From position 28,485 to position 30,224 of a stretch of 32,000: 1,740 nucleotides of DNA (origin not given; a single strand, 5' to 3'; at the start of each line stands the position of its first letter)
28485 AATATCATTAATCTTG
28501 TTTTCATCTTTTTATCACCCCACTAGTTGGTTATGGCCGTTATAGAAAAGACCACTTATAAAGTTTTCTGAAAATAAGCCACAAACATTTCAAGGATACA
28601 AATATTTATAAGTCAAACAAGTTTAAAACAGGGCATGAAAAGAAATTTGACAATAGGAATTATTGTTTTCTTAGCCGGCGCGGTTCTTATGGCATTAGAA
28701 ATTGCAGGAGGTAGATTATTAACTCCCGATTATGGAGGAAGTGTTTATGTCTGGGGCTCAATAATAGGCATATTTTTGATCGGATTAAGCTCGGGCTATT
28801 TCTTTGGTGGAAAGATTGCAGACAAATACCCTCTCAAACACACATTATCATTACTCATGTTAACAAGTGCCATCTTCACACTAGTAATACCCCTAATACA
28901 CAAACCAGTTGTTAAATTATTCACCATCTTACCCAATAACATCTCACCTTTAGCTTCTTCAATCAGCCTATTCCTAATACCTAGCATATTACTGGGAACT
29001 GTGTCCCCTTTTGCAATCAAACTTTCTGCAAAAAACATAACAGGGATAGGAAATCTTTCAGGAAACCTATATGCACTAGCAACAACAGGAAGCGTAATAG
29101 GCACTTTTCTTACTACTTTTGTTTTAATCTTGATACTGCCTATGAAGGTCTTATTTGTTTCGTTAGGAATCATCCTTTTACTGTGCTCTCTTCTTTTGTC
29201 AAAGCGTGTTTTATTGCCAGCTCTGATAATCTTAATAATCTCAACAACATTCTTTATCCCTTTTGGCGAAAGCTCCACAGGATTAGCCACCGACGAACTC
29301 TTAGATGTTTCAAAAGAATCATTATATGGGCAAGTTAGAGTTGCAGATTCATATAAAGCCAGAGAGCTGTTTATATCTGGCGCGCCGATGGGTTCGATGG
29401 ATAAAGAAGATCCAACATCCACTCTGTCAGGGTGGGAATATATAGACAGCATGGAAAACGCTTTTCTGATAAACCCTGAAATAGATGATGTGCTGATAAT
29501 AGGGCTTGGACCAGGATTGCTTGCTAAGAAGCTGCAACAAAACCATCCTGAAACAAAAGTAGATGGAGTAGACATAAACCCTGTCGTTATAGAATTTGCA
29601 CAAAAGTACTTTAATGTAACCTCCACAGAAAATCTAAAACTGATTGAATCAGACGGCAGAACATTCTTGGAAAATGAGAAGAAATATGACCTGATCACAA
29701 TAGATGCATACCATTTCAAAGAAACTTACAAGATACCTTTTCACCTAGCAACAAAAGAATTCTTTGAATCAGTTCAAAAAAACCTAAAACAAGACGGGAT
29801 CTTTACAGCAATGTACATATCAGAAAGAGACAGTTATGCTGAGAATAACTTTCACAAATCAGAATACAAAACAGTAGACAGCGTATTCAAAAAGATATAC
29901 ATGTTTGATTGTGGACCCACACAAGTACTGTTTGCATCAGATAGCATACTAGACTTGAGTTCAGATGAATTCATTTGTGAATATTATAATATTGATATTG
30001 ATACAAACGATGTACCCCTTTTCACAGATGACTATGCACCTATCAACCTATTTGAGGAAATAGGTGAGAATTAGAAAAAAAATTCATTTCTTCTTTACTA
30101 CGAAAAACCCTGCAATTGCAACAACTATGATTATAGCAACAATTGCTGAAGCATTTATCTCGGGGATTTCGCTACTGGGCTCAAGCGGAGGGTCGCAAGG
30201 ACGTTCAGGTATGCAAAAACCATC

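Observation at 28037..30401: Two Cys-rich secreted paralogues sharing an unlisted C-terminal sorting-signal-like module bracket a membrane-fused spermidine-synthase-like enzyme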

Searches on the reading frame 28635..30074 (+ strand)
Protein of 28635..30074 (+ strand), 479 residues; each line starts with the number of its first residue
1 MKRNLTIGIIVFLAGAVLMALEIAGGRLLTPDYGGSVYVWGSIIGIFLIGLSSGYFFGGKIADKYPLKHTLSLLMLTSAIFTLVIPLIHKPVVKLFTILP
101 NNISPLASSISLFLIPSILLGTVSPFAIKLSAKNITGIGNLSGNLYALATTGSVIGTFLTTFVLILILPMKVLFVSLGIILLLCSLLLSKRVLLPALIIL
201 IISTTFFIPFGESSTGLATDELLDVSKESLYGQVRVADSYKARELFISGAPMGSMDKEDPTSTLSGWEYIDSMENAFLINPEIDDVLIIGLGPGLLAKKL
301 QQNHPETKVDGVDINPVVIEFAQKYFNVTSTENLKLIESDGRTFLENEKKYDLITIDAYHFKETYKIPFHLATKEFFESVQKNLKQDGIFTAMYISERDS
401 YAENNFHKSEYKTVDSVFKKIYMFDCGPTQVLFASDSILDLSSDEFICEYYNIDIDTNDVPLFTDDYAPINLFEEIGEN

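Call 5: search_protein_families(library=ncbifam, proteins=[window:28635-30074:+], max_evalue=10)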
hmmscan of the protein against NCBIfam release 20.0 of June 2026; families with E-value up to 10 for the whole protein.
window:28635-30074:+ (479 aa): 29 families (the best 25 are shown)
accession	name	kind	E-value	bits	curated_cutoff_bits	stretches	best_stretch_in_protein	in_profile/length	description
NF037959.1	MFS_SpdSyn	subfamily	1.4e-54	185.6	40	1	16-422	2-410/480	fused MFS/spermidine synthase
NF003380.0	PRK04457.1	equivalog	1.8e-23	82.9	304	1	232-402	20-188/265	polyamine aminopropyltransferase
NF002010.0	PRK00811.1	equivalog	1.1e-15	57.7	260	1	276-424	72-220/287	polyamine aminopropyltransferase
TIGR00417.1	speE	equivalog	5.3e-12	45.6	249.55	1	281-423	71-212/271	spermidine synthase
NF011529.0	PRK14968.1-3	equivalog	6.7e-08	32.2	162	1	279-358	31-106/198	putative methyltransferase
TIGR00537.1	hemK_rel_arch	hypoth_equivalog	2.7e-06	27.2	87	1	279-357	16-89/179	HemK2/MTQ2 family protein methyltransferase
NF002956.0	PRK03612.1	equivalog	4.2e-06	25.4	472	1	6-391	21-414/522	polyamine aminopropyltransferase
TIGR00091.1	TIGR00091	equivalog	6.2e-05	22.4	112.65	1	287-404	21-140/194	tRNA (guanosine(46)-N7)-methyltransferase TrmB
TIGR03533.1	L3_gln_methyl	equivalog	6.4e-05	22.4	229.7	1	275-356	114-195/284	50S ribosomal protein L3 N(5)-glutamine methyltransferase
TIGR03534.1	RF_mod_PrmC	equivalog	0.00012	21.7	199.1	1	285-355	91-161/253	peptide chain release factor N(5)-glutamine methyltransferase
TIGR02072.1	BioC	equivalog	0.00016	21.5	184.95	1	282-355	34-102/244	malonyl-ACP O-methyltransferase BioC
NF043040.1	corrin_prot_MT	hypoth_equivalog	0.00016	21.2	180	1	282-356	41-116/216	corrinoid protein-associated methyltransferase CpaM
NF002435.0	PRK01581.1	equivalog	0.00021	20.5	537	1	285-399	153-273/374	polyamine aminopropyltransferase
TIGR01934.1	MenG_MenH_UbiE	subfamily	0.0007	19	158.35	1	285-408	42-157/223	ubiquinone/menaquinone biosynthesis methyltransferase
NF047853.1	tRm6a37MtseTrmN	equivalog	0.00084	19.1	350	1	284-364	45-128/244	tRNA(1)(Val) (adenine(37)-N(6))-methyltransferase TrmN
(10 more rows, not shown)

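Call 6: search_protein_families(library=pfam, proteins=[window:28635-30074:+], max_evalue=10)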
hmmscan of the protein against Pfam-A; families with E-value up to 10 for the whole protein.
window:28635-30074:+ (479 aa): 13 families
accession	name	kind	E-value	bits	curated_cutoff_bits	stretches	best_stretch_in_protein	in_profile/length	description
PF01564.23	Spermine_synth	-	9.1e-14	51.9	22.9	1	280-419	16-154/186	Spermine/spermidine synthase domain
PF13649.12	Methyltransf_25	-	7.2e-09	36.7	27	1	286-362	1-77/97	Methyltransferase domain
PF05175.20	MTS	-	5.9e-07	29.7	23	1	285-392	34-138/170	Methyltransferase small domain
PF13847.12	Methyltransf_31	-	6.3e-07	29.6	27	1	289-399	10-116/145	Methyltransferase domain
PF08242.18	Methyltransf_12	-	1.9e-06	28.9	30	1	287-389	1-97/98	Methyltransferase domain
PF01135.25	PCMT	-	0.00029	21.1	20.3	1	283-358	74-150/210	Protein-L-isoaspartate(D-aspartate) O-methyltransferase (PCMT)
PF02390.23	Methyltransf_4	-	0.00077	19.4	24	1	287-348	6-67/173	Putative methyltransferase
PF13489.12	Methyltransf_23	-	0.004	17.3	27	1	275-400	15-124/164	Methyltransferase domain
PF01728.25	FtsJ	-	0.01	16.2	24.1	1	279-399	19-144/181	FtsJ-like methyltransferase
PF01209.24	Ubie_methyltran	-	0.017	14.9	20.1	1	292-357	57-123/233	ubiE/COQ5 methyltransferase family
PF13578.12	Methyltransf_24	-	0.027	15.8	26.3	1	295-389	13-99/105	Methyltransferase domain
PF00891.24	Methyltransf_2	-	0.095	12.5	22.3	1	287-340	67-119/210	O-methyltransferase domain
PF07690.21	MFS_1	-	0.095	12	33.4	1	9-187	3-167/347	Major Facilitator Superfamily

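Call 53: find_homologous_proteins(query=window:28635-30074:+, max_evalue=1e-10)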
Query window:28635-30074:+ (479 aa): 397 proteins with E <= 1e-10 among 8000 candidates; the best 120 are listed.
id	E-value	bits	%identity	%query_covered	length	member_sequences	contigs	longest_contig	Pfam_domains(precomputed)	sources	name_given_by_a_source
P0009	0.0e+0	1044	100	100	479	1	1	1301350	PF13847.13,PF05175.21,PF13649.13,PF01564.24,PF08242.19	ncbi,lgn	-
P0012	2.6e-142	493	49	100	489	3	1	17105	PF13847.13,PF05175.21,PF13649.13,PF01564.24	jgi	-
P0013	1.2e-135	471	48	99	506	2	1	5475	PF05175.21,PF13649.13,PF01564.24,PF08242.19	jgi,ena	-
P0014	5.2e-132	459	49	98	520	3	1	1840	PF13649.13,PF01564.24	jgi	jgi:predicted membrane-bound spermidine synthase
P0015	1.7e-120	421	45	99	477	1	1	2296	PF01564.24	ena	-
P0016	2.3e-120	420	43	99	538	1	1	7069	PF01564.24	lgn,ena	-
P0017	9.2e-118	412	45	99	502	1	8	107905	PF01564.24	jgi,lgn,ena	-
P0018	1.3e-117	411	45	99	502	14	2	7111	PF01564.24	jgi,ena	jgi:spermidine synthase/uncharacterized membrane protein YozB (DUF420 family)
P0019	2.4e-115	404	47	98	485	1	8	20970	PF01564.24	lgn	-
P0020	2.8e-114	400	45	99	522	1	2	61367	PF13649.13,PF01564.24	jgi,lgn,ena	-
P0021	3.2e-114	400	44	99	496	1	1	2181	PF01564.24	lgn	-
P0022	1.2e-111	392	44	97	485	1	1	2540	PF01564.24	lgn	-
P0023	7.4e-111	389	44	98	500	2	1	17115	PF01564.24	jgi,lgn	-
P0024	2.7e-108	381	44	97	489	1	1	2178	PF13649.13,PF01564.24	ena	-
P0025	3.0e-107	377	42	99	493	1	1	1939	PF01564.24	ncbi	-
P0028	3.6e-106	374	44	98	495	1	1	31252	PF01564.24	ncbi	-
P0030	2.9e-105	371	44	97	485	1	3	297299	PF01564.24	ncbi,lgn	-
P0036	7.8e-95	336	41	96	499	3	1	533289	PF05175.21,PF01564.24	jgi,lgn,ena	-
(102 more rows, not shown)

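Call 54: find_encoding_contigs(protein=P0012, flank=10000, max_places=2)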
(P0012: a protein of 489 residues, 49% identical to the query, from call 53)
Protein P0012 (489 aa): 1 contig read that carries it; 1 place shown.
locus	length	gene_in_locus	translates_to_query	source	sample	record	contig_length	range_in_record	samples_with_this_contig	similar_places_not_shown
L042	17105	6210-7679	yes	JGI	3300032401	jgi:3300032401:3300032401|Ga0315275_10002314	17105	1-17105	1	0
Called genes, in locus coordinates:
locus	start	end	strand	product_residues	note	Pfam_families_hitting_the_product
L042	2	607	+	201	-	?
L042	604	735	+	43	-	-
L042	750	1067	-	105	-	PF01648:ACPS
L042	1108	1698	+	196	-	-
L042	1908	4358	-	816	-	PF00501:AMP-binding, PF00550:PP-binding (weak), PF23297:ACP_SdgA_C (weak), PF01553:Acyltransferase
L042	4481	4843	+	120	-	-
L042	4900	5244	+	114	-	-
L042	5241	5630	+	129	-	-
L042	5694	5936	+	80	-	-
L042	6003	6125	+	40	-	-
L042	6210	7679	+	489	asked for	PF01564:Spermine_synth, PF05175:MTS, PF13847:Methyltransf_31 (weak), PF13649:Methyltransf_25 (faint)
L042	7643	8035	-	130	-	-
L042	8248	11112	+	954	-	PF04851:ResIII, PF00270:DEAD, PF00271:Helicase_C, PF19306:WHD_Lhr, PF08494:DEAD_assoc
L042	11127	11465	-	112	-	PF01934:HepT-like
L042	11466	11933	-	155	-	PF01909:NTP_transf_2, PF18765:Polbeta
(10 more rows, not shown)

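Call 55: find_encoding_contigs(protein=P0017, flank=10000, max_places=2)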
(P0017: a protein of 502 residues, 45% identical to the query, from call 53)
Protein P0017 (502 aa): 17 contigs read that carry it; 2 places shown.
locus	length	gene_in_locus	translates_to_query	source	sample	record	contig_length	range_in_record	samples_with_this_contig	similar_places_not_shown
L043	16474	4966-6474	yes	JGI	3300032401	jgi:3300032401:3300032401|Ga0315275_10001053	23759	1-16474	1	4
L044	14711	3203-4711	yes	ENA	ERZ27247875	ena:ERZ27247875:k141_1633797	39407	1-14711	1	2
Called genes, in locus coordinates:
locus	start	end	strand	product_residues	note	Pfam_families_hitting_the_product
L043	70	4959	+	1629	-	PF00082:Peptidase_S8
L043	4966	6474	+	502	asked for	PF01564:Spermine_synth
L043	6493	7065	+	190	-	PF10469:AKAP7_NLS, PF02834:LigT_PEase, PF13563:2_5_RNA_ligase2, PF02834:LigT_PEase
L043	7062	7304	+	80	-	-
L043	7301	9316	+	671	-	PF01751:Toprim, PF01131:Topoisom_bac, PF01396:Zn_ribbon_Top1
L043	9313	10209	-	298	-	PF00557:Peptidase_M24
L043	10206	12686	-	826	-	PF03104:DNA_pol_B_exo1, PF10108:DNA_pol_B_exo2 (weak), PF13482:RNase_H_2 (weak), PF00136:DNA_pol_B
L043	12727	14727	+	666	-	PF05833:NFACT_N, PF05670:NFACT-R_1, PF18297:NFACT-R_2 (faint)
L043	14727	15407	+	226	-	PF01255:Prenyltransf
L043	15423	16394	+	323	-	PF00579:tRNA-synt_1b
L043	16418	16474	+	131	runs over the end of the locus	-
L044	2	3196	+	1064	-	?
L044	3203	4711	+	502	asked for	PF01564:Spermine_synth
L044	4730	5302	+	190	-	PF10469:AKAP7_NLS, PF02834:LigT_PEase, PF13563:2_5_RNA_ligase2, PF02834:LigT_PEase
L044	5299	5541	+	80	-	-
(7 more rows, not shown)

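Call 56: find_encoding_contigs(protein=P0030, flank=10000, max_places=2)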
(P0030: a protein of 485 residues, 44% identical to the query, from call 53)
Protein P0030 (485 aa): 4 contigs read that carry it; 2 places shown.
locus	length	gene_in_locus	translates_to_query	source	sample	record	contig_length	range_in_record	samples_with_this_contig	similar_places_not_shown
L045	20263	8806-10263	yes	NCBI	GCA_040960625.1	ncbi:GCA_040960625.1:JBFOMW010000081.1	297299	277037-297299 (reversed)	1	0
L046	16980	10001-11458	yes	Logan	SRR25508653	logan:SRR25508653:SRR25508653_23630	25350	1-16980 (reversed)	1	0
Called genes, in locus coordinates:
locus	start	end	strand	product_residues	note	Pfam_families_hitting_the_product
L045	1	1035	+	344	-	?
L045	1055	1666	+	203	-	PF13521:AAA_28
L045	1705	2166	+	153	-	-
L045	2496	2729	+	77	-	-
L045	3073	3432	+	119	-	-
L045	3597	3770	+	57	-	-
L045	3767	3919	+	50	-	-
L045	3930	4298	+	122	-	PF27297:AF_0843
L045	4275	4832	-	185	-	PF00583:Acetyltransf_1 (weak), PF13673:Acetyltransf_10 (weak)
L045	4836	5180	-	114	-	-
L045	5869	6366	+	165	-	-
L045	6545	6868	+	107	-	PF05239:PRC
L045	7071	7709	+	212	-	-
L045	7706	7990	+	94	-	PF01035:DNA_binding_1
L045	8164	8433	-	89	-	-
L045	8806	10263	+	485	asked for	PF01564:Spermine_synth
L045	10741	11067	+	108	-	-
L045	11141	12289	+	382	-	PF07705:CARDB (faint), PF10633:NPCBM_assoc (weak)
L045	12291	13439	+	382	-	PF12704:MacB_PCD, PF02687:FtsX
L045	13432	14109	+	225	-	PF02463:SMC_N (weak), PF00005:ABC_tran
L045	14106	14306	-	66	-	PF12838:Fer4_7 (faint), PF12797:Fer4_2 (weak), PF12837:Fer4_6 (weak), PF13237:Fer4_10 (faint), PF00037:Fer4 (weak), PF13459:Fer4_15, PF14697:Fer4_21 (weak), PF13370:Fer4_13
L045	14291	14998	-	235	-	PF13353:Fer4_12, PF04055:Radical_SAM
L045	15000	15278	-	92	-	PF13098:Thioredoxin_2 (weak), PF13192:Thioredoxin_3 (weak)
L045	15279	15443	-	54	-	PF13597:NRDD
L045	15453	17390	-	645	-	PF03477:ATP-cone (weak), PF13597:NRDD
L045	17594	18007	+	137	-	-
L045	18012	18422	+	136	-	-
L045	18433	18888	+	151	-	-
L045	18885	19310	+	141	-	-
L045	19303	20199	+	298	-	-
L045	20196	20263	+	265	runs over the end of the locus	-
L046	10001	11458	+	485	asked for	PF01564:Spermine_synth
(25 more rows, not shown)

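Call 59: search_solved_structures(query=window:28635-30074:+, max_evalue=0.001, show_alignments=3)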
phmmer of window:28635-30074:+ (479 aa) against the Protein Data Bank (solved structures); distinct sequences matched with E-value up to 0.001: 17.
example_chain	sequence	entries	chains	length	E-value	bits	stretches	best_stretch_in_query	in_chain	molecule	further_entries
6bq2_A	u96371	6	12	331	3.2e-09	39.1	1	275-447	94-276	Thermospermine synthase ACAULIS protein | Thermospermine synthase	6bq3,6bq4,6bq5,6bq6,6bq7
1inl_A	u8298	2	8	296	8.1e-08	34.5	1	277-419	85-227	Spermidine synthase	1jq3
1iy9_A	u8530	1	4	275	3.4e-07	32.5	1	278-393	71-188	Spermidine synthase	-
3dtn_A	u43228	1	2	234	2.4e-05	26.4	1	279-395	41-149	Putative Methyltransferase MM_2633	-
6o64_A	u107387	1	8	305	3.3e-05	25.9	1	278-390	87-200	Spermidine synthase 2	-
2e5w_A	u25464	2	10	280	4.3e-05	25.5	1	274-425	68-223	Probable spermidine synthase | spermidine synthase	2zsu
5wcj_A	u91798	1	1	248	9.4e-05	24.4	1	285-390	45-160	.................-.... protein 13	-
1uir_A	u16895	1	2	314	0.00013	24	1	256-391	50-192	Polyamine Aminopropyltransferase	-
3anx_A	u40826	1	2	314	0.00014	23.9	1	256-391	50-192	spermidine synthase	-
6qmm_B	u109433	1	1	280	0.00019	23.4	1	283-420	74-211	Polyamine aminopropyltransferase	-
7xif_A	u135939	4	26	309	0.00053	22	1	269-391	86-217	Polyamine aminopropyltransferase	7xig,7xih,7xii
4uoe_A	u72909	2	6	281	0.00066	21.6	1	277-435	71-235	SPERMIDINE SYNTHASE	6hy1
2pwp_A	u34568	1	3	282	0.00066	21.6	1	277-435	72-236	Spermidine synthase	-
2hte_A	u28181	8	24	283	0.00067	21.6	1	277-435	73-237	Spermidine synthase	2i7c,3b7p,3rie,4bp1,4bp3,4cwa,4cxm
2b2c_A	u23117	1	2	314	0.00079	21.4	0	278-392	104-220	spermidine synthase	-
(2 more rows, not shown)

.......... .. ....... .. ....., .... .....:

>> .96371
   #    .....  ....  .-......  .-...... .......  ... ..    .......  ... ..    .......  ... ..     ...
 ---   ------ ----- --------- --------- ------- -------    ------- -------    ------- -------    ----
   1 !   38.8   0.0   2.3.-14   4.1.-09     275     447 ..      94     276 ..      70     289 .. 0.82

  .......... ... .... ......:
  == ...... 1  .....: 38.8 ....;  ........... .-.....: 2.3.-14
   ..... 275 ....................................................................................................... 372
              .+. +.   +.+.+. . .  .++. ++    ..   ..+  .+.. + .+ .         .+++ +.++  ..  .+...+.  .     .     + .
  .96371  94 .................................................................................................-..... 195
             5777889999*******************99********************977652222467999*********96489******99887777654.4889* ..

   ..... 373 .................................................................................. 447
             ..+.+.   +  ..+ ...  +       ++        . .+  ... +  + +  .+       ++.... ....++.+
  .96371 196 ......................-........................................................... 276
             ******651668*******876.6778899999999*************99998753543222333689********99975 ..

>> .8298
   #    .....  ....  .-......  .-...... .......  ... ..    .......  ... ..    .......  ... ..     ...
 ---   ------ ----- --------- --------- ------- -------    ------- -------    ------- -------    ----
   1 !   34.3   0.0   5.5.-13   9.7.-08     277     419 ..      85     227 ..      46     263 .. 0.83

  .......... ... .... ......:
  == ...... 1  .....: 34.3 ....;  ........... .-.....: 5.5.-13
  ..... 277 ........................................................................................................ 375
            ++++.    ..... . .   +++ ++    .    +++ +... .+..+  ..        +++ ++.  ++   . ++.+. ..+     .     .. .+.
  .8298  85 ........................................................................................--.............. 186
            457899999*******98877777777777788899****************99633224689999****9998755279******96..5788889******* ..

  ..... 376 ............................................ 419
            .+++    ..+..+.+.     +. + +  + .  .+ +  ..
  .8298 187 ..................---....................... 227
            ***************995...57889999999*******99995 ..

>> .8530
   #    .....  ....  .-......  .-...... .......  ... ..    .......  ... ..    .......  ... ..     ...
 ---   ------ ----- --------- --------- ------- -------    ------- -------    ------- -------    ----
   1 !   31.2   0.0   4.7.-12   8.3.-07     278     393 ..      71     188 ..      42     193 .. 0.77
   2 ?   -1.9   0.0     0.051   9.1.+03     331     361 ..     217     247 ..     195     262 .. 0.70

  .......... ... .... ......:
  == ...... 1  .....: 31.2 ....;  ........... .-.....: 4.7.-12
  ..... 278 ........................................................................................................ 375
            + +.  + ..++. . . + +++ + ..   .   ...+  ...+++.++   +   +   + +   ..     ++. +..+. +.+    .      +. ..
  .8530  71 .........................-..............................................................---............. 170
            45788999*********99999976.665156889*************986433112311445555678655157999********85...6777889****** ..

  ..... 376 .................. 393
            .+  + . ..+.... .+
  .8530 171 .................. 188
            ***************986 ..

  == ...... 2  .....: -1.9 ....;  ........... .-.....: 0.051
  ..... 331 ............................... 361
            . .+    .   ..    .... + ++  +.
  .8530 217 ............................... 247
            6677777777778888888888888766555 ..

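Call 63: find_encoding_contigs(protein=P0020, flank=6000, max_places=1)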
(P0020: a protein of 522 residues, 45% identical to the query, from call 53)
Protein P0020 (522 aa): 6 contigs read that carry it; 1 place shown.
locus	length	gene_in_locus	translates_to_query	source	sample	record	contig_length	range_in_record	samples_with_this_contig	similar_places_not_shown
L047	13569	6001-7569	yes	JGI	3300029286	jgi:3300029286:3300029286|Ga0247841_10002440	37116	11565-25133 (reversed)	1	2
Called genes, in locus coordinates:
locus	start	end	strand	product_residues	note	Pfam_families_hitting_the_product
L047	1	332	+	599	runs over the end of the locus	PF04566:RNA_pol_Rpb2_4, PF04567:RNA_pol_Rpb2_5, PF00562:RNA_pol_Rpb2_6, PF04560:RNA_pol_Rpb2_7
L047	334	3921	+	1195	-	PF04997:RNA_pol_Rpb1_1, PF00623:RNA_pol_Rpb1_2, PF04983:RNA_pol_Rpb1_3, PF05000:RNA_pol_Rpb1_4, PF04998:RNA_pol_Rpb1_5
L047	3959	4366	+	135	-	-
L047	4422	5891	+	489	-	PF25390:WD40_RLD, PF13540:RCC1_2 (weak), PF25390:WD40_RLD, PF13540:RCC1_2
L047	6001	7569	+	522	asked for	PF01564:Spermine_synth, PF13649:Methyltransf_25 (weak)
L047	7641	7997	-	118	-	-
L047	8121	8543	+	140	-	PF00164:Ribosom_S12_S23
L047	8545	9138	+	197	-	PF00177:Ribosomal_S7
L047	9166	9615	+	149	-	-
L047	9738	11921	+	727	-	PF00009:GTP_EFTU, PF03144:GTP_EFTU_D2 (weak), PF14492:EFG_III, PF03764:EFG_IV, PF00679:EFG_C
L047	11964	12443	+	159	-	-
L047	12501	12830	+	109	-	-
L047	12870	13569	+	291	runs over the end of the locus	-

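Call 64: find_encoding_contigs(protein=P0036, flank=6000, max_places=1)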
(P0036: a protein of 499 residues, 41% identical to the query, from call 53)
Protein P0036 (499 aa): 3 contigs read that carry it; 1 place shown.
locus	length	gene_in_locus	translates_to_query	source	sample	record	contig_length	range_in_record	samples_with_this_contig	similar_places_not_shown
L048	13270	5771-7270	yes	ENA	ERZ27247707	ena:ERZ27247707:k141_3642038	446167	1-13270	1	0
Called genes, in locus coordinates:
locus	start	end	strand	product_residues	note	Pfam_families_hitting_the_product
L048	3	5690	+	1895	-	?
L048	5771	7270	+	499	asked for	PF01564:Spermine_synth (weak), PF05175:MTS (weak)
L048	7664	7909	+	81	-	-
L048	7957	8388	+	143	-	PF01850:PIN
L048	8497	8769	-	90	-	PF01918:Alba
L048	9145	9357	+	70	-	PF15919:HicB_lk_antitox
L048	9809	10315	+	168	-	-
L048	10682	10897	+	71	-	PF24113:DUF7387 (weak)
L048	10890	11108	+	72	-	PF07927:HicA_toxin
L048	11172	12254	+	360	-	PF01702:TGT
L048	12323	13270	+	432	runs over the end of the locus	PF01935:DUF87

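Call 65: find_encoding_contigs(protein=P0019, flank=6000, max_places=1)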
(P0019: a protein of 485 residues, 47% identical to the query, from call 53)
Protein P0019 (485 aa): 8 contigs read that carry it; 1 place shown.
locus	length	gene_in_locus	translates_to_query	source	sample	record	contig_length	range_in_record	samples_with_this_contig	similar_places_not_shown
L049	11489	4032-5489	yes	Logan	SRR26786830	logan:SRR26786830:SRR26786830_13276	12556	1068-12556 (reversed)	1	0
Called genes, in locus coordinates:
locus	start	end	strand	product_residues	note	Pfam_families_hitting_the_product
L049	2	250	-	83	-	?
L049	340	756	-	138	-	-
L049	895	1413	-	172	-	PF01025:GrpE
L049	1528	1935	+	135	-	PF12840:HTH_20 (weak), PF08279:HTH_11 (weak), PF13412:HTH_24, PF01022:HTH_5 (weak)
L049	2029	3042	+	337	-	PF01145:Band_7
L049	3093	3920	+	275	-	-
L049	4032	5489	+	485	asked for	PF01564:Spermine_synth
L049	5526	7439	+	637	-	PF06739:SBBP (faint)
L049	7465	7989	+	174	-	PF09335:VTT_dom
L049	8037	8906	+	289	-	PF07136:DUF1385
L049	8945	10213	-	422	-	-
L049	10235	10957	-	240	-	-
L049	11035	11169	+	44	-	-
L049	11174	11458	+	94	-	-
